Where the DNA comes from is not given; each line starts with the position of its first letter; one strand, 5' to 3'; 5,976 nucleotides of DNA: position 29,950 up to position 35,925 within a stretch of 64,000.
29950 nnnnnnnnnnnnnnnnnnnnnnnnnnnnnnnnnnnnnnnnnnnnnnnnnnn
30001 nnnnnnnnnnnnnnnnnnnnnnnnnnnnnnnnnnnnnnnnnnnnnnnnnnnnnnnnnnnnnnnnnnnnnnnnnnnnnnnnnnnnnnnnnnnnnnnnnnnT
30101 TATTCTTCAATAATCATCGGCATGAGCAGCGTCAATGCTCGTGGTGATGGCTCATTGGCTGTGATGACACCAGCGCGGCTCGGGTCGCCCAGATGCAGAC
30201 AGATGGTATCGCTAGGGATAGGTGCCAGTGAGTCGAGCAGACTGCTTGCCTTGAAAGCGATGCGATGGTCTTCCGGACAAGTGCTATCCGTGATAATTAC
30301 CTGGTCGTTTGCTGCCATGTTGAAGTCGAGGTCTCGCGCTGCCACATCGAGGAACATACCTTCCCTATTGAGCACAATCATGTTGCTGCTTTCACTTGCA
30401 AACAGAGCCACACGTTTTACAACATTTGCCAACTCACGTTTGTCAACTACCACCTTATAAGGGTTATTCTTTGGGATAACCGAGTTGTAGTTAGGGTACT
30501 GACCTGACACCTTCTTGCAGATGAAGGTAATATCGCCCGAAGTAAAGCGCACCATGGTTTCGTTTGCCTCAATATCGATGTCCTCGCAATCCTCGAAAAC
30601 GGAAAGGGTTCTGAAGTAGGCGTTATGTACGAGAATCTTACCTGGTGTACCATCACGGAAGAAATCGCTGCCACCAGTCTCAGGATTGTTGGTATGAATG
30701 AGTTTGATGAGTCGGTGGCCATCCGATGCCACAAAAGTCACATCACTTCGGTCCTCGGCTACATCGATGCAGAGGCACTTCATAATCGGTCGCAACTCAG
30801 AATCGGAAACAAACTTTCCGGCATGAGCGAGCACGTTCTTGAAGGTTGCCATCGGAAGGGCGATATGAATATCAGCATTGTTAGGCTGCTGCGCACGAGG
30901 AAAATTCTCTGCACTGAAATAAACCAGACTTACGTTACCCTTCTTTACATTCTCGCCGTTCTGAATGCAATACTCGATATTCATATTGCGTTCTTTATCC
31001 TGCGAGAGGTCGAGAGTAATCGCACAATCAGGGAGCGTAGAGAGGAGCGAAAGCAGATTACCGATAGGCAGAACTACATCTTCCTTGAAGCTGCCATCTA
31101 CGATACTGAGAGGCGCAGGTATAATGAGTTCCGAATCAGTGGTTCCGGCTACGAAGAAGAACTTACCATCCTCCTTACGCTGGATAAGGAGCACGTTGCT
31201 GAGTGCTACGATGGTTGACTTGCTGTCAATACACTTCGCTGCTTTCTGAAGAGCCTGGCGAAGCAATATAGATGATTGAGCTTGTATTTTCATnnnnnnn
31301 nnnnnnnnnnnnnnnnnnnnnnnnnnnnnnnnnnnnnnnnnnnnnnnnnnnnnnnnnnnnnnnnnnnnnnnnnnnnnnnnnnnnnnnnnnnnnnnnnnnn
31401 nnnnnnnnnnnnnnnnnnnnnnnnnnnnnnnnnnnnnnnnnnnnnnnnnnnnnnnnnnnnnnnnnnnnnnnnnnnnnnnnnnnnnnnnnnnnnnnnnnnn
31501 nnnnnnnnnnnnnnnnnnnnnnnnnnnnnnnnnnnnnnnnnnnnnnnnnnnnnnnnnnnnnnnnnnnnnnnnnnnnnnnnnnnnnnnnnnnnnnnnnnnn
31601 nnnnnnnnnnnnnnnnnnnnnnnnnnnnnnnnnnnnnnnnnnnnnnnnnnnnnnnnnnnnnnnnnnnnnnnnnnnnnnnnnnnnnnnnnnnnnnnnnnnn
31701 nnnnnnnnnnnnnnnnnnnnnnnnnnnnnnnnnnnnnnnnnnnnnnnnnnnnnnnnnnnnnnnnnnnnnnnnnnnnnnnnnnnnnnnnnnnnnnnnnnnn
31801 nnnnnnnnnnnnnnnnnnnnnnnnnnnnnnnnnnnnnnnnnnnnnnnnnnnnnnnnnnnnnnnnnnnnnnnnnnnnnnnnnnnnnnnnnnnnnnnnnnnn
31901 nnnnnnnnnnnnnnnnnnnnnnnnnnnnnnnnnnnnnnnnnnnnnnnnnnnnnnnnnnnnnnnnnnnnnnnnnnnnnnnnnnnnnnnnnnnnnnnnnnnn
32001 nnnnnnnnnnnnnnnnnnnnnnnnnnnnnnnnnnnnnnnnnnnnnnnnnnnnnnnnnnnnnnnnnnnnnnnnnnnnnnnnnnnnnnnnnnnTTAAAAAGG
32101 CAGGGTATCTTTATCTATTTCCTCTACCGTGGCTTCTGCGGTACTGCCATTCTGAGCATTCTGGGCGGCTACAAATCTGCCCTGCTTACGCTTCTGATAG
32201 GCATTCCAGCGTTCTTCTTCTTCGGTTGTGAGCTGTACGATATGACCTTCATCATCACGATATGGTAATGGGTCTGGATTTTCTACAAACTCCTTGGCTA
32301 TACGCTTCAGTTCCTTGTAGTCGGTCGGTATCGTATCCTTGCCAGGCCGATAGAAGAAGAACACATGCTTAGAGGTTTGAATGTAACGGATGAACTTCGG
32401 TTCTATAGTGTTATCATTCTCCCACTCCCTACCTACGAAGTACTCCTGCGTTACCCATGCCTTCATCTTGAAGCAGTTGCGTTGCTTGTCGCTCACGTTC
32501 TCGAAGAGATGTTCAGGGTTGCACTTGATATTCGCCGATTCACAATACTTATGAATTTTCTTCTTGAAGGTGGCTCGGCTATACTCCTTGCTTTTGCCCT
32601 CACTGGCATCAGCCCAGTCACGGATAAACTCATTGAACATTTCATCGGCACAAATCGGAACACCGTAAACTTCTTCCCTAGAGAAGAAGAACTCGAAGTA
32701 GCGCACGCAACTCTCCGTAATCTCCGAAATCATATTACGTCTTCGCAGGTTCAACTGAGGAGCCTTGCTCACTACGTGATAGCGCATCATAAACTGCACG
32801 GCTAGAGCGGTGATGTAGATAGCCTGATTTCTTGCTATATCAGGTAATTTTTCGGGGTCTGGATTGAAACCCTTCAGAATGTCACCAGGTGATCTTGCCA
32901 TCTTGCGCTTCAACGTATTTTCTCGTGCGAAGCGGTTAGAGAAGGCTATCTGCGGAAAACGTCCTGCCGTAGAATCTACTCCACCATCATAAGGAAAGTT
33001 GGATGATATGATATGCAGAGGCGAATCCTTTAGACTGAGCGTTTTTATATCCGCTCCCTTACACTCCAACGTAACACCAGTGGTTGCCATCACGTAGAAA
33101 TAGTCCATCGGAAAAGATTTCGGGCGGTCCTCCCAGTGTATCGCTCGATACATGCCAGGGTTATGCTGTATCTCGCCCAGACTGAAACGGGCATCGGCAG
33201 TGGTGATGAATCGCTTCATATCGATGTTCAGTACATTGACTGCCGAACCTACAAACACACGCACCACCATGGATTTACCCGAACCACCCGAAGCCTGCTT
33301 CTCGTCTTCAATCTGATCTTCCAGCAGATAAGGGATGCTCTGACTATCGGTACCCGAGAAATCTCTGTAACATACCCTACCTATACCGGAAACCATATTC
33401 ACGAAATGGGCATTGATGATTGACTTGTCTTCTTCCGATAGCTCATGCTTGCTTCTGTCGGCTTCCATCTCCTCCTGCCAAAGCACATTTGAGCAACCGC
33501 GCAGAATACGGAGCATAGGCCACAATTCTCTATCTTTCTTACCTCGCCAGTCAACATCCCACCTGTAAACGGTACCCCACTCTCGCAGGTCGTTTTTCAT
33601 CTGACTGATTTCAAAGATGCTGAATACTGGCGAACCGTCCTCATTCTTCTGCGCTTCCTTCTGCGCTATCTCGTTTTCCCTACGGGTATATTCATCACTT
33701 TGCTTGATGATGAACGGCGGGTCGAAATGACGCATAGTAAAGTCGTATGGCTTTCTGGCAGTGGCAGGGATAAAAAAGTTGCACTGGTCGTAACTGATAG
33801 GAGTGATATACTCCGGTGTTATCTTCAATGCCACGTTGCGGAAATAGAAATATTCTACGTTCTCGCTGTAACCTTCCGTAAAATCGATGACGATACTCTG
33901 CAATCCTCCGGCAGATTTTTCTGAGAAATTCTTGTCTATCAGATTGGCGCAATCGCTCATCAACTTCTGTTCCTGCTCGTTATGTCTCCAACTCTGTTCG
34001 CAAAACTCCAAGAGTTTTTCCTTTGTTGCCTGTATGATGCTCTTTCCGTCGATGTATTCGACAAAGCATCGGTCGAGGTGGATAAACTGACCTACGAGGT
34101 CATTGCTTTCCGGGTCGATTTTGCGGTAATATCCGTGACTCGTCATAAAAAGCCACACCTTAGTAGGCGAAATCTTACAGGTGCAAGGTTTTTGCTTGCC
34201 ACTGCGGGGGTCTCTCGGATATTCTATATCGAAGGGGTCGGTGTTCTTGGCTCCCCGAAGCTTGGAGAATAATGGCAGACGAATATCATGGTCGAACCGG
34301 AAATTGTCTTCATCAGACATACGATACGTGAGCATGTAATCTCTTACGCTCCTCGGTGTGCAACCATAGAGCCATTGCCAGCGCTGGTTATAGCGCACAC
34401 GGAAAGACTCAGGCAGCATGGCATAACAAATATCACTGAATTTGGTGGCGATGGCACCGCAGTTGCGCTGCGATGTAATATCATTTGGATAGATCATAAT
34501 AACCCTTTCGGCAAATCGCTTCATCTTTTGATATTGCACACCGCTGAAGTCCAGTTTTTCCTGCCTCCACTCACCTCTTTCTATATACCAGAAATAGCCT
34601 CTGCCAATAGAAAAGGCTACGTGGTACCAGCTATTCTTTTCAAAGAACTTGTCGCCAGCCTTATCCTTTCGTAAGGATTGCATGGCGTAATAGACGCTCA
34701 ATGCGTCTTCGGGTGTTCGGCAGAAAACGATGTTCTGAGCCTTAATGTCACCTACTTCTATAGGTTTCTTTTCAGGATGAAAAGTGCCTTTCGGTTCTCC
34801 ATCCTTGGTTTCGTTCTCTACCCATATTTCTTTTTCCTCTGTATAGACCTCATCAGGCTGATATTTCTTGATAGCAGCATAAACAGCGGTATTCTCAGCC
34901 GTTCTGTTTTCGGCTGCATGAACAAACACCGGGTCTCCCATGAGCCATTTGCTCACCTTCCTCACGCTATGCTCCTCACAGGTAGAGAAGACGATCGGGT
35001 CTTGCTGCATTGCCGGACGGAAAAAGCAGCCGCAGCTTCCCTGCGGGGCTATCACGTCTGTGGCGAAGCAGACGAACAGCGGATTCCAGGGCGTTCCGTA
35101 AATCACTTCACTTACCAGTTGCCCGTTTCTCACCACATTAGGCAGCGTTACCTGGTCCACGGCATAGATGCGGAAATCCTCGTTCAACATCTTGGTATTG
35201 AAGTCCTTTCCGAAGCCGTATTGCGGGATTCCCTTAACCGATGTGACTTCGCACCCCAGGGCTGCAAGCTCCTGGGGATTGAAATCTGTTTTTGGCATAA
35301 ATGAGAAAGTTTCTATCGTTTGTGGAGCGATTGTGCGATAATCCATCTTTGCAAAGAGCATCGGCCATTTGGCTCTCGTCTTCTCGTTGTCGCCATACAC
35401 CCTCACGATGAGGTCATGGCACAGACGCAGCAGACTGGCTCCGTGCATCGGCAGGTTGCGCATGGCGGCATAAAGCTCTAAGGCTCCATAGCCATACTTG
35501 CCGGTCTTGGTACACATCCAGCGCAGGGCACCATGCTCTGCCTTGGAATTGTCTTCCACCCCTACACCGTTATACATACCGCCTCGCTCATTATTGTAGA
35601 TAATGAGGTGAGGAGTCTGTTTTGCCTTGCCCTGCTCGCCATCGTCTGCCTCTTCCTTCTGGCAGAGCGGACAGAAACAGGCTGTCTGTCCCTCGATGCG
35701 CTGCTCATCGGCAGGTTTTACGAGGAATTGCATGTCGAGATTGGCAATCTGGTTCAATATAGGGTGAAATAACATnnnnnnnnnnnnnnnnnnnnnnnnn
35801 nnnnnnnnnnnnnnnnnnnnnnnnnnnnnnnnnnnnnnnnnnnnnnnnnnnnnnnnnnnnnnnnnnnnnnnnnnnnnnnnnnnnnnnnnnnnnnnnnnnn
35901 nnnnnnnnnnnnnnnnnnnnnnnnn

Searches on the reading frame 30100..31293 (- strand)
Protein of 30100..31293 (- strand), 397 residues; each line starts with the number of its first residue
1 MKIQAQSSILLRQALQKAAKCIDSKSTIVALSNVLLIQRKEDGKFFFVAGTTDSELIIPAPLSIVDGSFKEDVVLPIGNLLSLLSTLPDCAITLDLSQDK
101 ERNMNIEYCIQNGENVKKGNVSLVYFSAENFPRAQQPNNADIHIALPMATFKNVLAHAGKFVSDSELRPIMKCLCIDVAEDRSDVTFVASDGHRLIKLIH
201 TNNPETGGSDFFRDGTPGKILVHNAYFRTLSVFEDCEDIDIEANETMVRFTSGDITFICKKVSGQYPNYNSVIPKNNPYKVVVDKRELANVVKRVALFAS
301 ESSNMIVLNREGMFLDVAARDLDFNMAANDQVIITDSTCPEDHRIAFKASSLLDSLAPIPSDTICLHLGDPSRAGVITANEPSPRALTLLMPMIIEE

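Call 43: search_protein_families(library=phrogs, proteins=[window:30100-31293:-], max_evalue=0.001)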
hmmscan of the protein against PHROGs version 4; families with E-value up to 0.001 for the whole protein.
window:30100-31293:- (397 aa): 3 families
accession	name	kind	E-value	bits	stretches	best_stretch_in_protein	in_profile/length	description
phrog_947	-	DNA, RNA and nucleotide metabolism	9e-43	147.6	1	1-396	3-366/368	DNA polymerase processivity factor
phrog_6615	-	DNA, RNA and nucleotide metabolism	5e-07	30.6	0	152-203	7-53/214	DNA polymerase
phrog_3007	-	DNA, RNA and nucleotide metabolism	7.1e-05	23.6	1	155-284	10-132/190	RusA-like Holliday junction resolvase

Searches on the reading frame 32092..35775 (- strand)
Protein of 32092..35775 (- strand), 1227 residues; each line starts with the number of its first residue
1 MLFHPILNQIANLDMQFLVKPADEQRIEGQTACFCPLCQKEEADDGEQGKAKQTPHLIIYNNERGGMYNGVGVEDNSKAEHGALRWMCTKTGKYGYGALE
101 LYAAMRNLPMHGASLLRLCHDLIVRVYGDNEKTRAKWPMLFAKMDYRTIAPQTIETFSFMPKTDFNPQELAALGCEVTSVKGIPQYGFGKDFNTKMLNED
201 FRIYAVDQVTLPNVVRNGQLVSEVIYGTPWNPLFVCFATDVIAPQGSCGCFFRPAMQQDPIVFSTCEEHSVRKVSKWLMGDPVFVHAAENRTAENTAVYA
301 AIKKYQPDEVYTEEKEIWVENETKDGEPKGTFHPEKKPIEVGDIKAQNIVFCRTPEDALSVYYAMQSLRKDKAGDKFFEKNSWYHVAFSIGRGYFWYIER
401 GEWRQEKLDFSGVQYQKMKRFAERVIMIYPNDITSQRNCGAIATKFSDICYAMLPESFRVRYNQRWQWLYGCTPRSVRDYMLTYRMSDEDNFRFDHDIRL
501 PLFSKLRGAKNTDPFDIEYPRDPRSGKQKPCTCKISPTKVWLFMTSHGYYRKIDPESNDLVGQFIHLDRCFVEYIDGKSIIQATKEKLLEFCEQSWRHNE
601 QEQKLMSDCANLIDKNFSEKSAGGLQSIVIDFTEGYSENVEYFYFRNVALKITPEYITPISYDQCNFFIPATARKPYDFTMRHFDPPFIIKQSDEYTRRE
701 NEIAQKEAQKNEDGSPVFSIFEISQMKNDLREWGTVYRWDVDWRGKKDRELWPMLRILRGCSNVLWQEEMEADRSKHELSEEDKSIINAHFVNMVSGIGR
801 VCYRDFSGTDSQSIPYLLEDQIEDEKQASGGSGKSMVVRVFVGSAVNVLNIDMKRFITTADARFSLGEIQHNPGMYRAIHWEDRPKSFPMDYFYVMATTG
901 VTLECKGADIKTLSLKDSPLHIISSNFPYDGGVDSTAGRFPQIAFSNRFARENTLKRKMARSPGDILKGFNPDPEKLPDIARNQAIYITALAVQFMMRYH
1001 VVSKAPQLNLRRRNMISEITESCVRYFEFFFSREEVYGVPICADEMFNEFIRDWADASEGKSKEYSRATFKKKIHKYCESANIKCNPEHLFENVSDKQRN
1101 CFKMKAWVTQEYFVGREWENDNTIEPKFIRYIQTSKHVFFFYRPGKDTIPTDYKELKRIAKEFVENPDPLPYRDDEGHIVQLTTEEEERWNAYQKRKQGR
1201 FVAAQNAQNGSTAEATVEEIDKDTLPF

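Call 43: search_protein_families(library=phrogs, proteins=[window:32092-35775:-], max_evalue=0.001)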
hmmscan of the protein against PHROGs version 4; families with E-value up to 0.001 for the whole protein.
window:32092-35775:- (1227 aa): 1 family
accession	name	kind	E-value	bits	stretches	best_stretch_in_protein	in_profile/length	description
phrog_28855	-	unknown function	1.2e-08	34.9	1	819-953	525-651/804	-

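Call 53: search_protein_families(library=pfam, proteins=[window:32092-35775:-], max_evalue=0.01)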
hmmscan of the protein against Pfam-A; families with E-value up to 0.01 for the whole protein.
window:32092-35775:- (1227 aa): 1 family
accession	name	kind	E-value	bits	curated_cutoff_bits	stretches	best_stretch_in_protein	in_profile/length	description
PF11225.14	DUF3024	-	0.0067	17.1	24.9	0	1174-1224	55-106/112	Domain of unknown function (DUF3024)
